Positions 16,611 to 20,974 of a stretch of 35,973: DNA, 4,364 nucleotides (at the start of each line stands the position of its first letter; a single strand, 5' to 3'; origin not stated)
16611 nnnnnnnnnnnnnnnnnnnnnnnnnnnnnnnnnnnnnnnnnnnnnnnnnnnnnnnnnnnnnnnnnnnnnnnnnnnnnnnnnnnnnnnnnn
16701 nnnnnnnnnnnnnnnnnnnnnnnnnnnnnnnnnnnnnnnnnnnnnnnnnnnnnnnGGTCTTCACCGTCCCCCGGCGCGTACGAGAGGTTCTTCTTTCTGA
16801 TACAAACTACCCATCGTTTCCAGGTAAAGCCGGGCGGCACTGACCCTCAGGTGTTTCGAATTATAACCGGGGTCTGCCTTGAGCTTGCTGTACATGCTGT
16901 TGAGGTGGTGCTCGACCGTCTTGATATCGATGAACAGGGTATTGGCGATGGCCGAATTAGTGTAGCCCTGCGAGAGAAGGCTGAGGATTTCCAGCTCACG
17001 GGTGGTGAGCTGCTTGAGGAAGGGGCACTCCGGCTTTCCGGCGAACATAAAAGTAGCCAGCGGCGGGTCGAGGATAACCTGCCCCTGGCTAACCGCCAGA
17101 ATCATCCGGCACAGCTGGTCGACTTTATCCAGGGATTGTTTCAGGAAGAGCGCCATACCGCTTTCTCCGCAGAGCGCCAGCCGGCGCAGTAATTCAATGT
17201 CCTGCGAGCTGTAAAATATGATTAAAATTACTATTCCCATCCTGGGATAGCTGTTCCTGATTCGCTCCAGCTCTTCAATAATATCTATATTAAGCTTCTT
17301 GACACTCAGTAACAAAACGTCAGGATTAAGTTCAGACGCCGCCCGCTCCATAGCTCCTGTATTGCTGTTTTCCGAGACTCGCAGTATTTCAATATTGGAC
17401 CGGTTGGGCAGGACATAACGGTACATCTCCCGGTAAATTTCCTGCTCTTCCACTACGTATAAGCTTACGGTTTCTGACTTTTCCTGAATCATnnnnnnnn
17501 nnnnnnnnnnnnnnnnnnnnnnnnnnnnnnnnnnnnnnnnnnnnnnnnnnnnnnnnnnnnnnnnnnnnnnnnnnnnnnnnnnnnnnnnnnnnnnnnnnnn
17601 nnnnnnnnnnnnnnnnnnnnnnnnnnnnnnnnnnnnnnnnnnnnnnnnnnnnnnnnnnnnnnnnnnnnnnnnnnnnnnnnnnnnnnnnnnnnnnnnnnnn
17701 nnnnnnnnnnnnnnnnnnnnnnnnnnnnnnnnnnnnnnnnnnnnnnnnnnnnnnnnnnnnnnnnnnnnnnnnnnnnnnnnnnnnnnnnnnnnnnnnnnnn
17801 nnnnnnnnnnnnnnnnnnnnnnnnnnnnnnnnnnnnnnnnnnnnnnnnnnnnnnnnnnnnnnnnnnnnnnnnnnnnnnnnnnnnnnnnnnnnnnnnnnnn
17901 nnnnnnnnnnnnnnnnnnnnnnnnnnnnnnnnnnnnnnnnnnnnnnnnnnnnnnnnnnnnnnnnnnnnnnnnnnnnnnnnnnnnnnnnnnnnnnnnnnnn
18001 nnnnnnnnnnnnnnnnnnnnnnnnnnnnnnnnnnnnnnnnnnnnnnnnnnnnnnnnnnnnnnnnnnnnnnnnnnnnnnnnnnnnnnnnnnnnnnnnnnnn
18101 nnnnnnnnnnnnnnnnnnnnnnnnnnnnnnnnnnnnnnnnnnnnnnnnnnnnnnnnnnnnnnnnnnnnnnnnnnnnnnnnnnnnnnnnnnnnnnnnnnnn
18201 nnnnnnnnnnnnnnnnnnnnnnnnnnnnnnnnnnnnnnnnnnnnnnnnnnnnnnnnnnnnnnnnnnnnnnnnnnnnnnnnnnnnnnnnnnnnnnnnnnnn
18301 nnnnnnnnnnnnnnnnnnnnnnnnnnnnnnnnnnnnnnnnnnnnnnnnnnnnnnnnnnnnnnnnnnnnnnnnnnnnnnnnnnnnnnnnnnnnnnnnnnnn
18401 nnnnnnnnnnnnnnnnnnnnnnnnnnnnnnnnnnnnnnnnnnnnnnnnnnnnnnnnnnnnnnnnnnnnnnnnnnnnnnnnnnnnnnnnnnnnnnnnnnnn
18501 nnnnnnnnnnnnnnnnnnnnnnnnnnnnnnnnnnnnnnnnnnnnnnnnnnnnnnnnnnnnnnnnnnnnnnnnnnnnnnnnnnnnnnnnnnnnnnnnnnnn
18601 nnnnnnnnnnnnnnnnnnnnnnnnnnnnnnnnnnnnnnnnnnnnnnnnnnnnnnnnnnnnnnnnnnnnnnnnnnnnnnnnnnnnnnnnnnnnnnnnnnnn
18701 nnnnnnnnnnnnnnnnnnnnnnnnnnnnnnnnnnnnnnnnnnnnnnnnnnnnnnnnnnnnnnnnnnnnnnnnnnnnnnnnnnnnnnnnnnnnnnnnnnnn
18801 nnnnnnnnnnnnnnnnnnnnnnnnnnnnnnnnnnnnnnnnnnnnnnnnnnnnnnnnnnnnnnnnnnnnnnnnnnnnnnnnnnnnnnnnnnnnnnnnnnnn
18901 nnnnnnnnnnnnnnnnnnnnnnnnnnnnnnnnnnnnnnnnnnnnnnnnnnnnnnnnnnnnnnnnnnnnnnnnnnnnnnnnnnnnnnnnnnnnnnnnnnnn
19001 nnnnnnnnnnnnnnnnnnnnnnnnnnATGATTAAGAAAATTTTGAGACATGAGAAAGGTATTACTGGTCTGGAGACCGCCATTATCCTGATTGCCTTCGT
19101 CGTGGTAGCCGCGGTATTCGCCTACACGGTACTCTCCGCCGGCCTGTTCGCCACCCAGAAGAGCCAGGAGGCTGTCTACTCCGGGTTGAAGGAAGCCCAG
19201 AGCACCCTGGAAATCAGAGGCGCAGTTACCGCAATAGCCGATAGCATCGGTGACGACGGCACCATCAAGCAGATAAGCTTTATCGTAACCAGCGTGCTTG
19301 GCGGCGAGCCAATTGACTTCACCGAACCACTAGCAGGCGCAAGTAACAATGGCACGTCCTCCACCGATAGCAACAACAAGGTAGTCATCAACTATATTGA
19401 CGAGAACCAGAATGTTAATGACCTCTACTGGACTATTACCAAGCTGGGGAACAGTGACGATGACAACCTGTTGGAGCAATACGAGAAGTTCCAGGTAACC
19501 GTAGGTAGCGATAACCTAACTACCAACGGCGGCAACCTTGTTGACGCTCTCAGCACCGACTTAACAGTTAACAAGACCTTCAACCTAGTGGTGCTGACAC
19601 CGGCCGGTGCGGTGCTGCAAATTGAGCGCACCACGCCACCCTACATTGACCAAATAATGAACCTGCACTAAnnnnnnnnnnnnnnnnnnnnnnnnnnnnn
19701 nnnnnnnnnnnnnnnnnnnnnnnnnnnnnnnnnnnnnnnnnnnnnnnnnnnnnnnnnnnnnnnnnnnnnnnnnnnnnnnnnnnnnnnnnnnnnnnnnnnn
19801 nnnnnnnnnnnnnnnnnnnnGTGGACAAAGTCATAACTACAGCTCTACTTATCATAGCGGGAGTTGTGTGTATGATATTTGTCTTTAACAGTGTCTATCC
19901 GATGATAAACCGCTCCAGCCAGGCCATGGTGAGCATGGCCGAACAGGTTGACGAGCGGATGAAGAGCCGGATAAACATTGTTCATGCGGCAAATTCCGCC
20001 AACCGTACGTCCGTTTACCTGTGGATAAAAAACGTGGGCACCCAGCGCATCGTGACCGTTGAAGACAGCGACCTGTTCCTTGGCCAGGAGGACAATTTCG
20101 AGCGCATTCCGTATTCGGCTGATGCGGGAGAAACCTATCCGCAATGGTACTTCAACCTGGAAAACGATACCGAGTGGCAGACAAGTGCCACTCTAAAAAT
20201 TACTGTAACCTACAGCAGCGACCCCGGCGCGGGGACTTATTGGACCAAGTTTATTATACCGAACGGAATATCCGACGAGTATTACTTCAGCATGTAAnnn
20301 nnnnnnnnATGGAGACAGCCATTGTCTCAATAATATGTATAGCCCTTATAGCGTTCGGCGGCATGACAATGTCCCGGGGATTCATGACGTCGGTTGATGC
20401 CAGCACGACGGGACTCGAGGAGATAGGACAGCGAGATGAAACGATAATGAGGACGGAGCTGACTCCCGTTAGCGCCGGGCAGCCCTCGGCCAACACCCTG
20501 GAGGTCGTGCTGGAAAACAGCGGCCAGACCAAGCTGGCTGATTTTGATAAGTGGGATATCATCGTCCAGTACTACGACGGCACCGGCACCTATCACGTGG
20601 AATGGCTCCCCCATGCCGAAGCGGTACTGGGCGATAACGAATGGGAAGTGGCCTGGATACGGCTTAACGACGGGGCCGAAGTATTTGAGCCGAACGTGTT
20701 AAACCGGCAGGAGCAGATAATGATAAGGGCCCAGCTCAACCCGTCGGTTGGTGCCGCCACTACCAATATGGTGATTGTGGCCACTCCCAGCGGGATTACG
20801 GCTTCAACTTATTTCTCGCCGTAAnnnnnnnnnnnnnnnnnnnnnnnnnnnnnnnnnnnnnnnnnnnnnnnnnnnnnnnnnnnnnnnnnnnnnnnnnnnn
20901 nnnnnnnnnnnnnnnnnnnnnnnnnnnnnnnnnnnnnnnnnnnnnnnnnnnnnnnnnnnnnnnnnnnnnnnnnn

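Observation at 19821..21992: Three ArlF/G-like genes, including a tandem duplicate with a novel roughly 190 aa C-terminal domain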

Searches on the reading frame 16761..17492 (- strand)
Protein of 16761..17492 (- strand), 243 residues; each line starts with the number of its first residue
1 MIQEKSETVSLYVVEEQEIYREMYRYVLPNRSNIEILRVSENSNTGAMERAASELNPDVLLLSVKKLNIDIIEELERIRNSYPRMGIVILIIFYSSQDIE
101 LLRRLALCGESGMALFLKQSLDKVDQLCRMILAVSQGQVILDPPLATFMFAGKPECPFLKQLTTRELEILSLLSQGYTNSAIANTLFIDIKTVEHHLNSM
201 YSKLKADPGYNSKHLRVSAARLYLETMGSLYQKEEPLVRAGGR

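Call 4: search_protein_families(library=pfam, proteins=[window:16761-17492:-], max_evalue=0.1)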
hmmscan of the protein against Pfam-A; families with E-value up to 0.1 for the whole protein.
window:16761-17492:- (243 aa): 3 families
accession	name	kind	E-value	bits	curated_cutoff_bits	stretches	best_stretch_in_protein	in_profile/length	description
PF00196.25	GerE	-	1.2e-13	50.9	23.5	1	161-206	2-47/57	Bacterial regulatory proteins, luxR family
PF00072.30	Response_reg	-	0.063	13.9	30.2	1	13-91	3-77/111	Response regulator receiver domain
PF13936.12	HTH_38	-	0.089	13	27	0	163-197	6-41/44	Helix-turn-helix domain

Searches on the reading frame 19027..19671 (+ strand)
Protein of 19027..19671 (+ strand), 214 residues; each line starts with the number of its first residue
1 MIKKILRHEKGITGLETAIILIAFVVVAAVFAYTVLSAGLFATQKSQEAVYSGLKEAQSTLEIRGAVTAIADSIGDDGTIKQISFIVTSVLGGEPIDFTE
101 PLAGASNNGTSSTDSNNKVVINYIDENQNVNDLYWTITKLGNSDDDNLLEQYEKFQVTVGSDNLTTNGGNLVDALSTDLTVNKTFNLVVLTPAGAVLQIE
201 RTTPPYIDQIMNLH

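Call 4: search_protein_families(library=pfam, proteins=[window:19027-19671:+], max_evalue=0.1)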
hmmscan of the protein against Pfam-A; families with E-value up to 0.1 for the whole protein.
window:19027-19671:+ (214 aa): 1 family
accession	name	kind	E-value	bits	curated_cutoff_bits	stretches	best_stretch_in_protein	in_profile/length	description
PF01917.21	Arch_flagellin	-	4e-24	86.2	29.5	1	11-201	1-162/162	Archaebacterial flagellin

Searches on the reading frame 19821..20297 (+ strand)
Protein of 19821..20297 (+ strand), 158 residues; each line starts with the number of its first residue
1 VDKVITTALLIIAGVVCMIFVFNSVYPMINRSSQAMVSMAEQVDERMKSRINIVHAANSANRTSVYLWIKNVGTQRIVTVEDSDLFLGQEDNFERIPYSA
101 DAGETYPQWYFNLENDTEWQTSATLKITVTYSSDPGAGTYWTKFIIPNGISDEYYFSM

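Call 4: search_protein_families(library=pfam, proteins=[window:19821-20297:+], max_evalue=0.1)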
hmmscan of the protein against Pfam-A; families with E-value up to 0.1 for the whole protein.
window:19821-20297:+ (158 aa): 2 families
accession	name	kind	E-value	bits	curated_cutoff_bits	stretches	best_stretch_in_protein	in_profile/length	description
PF01917.21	Arch_flagellin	-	4.1e-07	30.9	29.5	1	5-156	10-162/162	Archaebacterial flagellin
PF22711.1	SNaCT5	-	0.048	14.2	27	1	69-115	138-184/196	Short NACHT-associated C-Terminal domain, family 5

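Call 6: search_protein_families(library=ncbifam, proteins=[window:19821-20297:+], max_evalue=0.01)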
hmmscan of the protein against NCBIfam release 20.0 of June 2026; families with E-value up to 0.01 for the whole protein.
window:19821-20297:+ (158 aa): 2 families
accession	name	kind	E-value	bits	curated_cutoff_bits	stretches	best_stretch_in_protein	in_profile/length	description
NF052590.1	ArlF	equivalog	4e-06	27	110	1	6-130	8-120/137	archaellum stator protein ArlF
NF052591.1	ArlG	equivalog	1.4e-05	25.1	110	1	5-131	6-125/148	archaellum stator protein ArlG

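Call 40: search_solved_structures(query=A3, max_evalue=10, show_alignments=2)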
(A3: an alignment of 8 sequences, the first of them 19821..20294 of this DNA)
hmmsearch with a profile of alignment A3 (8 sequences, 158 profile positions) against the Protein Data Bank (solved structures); distinct sequences matched with E-value up to 10: 6.
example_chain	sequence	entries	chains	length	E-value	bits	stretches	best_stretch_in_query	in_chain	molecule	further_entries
5tug_A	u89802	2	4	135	1.4e-07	34.9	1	30-156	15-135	Flagellar biosynthesis protein FlaG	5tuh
6pbk_A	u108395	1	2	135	1.6e-07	34.7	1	30-156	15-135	Saci FlaG soluble domain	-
8p2k_Nb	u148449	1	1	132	0.46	13.7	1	46-91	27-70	Transcription factor BTF3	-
7qwq_u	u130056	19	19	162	0.69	13.1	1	47-91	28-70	Isoform 2 of Transcription factor BTF3 | Transcription factor BTF3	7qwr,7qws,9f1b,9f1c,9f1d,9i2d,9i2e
28ln_Bv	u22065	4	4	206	1.1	12.5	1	47-91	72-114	Transcription factor BTF3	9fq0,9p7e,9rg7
6t59_NB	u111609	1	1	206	1.1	12.4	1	47-91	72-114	Transcription factor BTF3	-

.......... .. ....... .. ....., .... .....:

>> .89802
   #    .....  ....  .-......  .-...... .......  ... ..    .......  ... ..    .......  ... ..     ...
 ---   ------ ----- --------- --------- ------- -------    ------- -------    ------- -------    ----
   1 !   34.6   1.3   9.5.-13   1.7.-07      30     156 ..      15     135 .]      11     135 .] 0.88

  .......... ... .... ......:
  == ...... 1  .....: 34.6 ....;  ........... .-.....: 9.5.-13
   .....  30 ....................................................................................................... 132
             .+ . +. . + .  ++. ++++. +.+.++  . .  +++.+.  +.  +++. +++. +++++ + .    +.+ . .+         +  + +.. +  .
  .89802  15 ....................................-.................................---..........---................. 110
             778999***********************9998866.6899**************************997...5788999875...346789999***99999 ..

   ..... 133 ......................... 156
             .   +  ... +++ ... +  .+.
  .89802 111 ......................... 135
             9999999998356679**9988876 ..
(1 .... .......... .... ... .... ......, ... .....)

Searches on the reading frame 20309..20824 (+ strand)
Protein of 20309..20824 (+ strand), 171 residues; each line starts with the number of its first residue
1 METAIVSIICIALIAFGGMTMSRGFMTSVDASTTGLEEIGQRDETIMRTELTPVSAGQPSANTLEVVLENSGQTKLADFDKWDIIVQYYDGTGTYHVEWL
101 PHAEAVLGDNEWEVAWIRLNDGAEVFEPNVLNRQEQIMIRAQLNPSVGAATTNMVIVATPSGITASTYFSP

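Call 4: search_protein_families(library=pfam, proteins=[window:20309-20824:+], max_evalue=0.1)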
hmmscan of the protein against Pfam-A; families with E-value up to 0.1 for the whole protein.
window:20309-20824:+ (171 aa): 2 families
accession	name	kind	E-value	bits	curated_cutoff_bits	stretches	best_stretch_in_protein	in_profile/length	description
PF01917.21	Arch_flagellin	-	1.8e-06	28.8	29.5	1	4-169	8-162/162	Archaebacterial flagellin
PF22201.2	FlaF_Ig-like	-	1.4e-05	26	28.4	1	60-91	13-44/112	Conserved flagellar protein F, immunoglobulin-like domain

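Call 6: search_protein_families(library=ncbifam, proteins=[window:20309-20824:+], max_evalue=0.01)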
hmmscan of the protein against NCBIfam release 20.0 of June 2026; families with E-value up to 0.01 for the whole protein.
window:20309-20824:+ (171 aa): 1 family
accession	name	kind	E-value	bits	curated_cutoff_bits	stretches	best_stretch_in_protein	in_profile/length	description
NF052590.1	ArlF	equivalog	0.0016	18.6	110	1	6-87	9-89/137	archaellum stator protein ArlF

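Call 41: search_solved_structures(query=A4, max_evalue=10, show_alignments=1)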
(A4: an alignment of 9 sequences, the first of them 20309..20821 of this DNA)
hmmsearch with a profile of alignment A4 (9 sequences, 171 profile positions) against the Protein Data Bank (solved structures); distinct sequences matched with E-value up to 10: 4.
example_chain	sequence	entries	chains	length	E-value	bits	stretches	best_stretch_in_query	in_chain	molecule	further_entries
4p94_A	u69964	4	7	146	2.7e-07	33.6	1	47-114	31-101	Conserved flagellar protein F | Flagellar biosynthesis protein FlaF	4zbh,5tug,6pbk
6u08_B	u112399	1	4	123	0.83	12.5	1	61-99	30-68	DddI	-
2wz7_A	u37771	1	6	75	0.99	12.3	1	90-150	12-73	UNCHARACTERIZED PROTEIN YBGF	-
2xdj_A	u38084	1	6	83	1.2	12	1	90-150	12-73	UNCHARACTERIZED PROTEIN YBGF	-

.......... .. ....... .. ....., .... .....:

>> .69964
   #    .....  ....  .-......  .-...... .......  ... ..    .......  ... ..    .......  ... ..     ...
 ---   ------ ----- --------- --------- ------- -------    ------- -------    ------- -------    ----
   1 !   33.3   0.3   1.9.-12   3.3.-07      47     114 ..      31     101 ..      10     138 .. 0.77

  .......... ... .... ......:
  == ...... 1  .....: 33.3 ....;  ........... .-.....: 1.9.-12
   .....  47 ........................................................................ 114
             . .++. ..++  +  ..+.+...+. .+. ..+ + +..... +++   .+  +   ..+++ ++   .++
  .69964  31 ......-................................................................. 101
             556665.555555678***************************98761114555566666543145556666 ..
